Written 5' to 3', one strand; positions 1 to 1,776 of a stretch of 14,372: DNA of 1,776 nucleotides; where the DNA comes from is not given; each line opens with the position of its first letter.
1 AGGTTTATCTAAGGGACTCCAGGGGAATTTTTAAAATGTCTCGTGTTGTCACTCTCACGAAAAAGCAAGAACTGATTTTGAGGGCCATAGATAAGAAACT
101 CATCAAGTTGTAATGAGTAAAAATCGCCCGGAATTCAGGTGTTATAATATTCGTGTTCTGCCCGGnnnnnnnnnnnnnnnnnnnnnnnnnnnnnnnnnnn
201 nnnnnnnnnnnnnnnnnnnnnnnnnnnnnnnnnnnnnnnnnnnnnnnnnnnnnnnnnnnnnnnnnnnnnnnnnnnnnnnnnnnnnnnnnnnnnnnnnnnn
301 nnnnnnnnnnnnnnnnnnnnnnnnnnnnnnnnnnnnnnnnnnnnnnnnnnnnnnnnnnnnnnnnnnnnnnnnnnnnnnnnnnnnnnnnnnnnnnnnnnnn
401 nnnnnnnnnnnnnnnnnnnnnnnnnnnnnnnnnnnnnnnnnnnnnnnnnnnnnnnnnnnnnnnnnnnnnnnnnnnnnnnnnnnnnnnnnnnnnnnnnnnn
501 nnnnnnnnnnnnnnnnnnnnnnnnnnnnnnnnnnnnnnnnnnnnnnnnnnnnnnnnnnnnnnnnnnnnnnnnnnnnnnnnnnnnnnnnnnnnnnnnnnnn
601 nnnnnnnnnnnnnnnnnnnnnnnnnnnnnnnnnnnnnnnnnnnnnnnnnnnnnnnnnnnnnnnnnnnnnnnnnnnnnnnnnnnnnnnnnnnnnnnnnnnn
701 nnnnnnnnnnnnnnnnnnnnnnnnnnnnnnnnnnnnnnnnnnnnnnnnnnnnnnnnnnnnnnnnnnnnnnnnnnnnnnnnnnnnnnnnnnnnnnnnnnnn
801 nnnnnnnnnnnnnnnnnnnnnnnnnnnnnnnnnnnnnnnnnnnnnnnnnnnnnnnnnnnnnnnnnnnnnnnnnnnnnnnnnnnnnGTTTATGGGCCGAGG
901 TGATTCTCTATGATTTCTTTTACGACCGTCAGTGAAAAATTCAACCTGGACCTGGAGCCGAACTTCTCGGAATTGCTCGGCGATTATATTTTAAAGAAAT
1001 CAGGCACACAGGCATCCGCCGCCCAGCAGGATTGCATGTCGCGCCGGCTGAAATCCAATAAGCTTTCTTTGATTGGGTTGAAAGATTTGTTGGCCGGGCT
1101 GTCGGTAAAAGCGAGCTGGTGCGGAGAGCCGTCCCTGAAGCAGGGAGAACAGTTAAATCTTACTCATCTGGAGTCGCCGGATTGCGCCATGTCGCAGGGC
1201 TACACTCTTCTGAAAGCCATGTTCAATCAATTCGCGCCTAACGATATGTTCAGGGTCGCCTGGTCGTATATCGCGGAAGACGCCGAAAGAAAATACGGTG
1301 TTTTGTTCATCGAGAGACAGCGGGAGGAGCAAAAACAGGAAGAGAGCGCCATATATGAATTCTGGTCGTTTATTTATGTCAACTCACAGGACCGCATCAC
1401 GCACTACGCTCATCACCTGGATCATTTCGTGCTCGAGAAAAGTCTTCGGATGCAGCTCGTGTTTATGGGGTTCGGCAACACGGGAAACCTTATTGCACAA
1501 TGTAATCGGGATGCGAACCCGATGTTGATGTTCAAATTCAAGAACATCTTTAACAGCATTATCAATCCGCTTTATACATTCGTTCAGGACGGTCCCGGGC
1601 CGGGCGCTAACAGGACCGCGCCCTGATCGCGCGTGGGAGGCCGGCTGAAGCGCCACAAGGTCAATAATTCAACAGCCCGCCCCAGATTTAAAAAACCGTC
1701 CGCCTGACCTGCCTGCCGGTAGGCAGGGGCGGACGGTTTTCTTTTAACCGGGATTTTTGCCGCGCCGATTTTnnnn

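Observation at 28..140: Window ends carry inverted copies of a ~110-bp segment encoding a 25-aa peptide under apparent purifying selection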

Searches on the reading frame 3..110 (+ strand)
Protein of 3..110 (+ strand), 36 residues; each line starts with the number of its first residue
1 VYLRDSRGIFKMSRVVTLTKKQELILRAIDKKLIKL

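Call 55: search_protein_families(library=ncbifam, proteins=[window:3-110:+], max_evalue=10)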
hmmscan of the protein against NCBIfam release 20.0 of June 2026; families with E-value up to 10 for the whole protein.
seq(36 aa): 0 families

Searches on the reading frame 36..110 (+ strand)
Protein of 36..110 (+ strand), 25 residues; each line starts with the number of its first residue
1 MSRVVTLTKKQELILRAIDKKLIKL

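Call 10: search_protein_families(library=pfam, proteins=[window:36-110:+], max_evalue=10)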
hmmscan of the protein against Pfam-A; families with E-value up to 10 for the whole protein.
seq(25 aa): 0 families

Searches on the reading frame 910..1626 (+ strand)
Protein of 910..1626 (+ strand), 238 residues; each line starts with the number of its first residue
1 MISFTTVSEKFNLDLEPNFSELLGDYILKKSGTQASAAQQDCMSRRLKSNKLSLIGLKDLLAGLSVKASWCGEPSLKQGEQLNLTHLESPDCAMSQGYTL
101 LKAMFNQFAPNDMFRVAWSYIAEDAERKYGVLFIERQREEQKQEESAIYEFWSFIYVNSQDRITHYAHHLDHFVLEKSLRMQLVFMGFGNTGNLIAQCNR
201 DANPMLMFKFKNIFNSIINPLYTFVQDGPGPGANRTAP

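Call 9: search_protein_families(library=pfam, proteins=[window:910-1626:+], max_evalue=0.01)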
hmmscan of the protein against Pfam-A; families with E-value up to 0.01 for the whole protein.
window:910-1626:+ (238 aa): 0 families

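Call 11: find_encoding_contigs(protein=window:910-1626:+, flank=10000, max_places=6)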
Protein window:910-1626:+ (238 aa): 4 contigs read that carry it; 3 places shown.
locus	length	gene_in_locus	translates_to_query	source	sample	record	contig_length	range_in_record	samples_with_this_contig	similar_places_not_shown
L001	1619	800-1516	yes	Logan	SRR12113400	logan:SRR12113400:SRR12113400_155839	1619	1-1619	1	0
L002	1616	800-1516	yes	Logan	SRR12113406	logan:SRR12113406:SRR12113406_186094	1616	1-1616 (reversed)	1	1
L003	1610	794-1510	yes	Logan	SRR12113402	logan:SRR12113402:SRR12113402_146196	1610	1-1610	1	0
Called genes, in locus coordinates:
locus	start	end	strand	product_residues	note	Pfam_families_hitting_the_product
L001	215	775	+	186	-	-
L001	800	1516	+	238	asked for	-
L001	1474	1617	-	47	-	?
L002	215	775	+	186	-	-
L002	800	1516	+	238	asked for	-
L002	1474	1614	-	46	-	?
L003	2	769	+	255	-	?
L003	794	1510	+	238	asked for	-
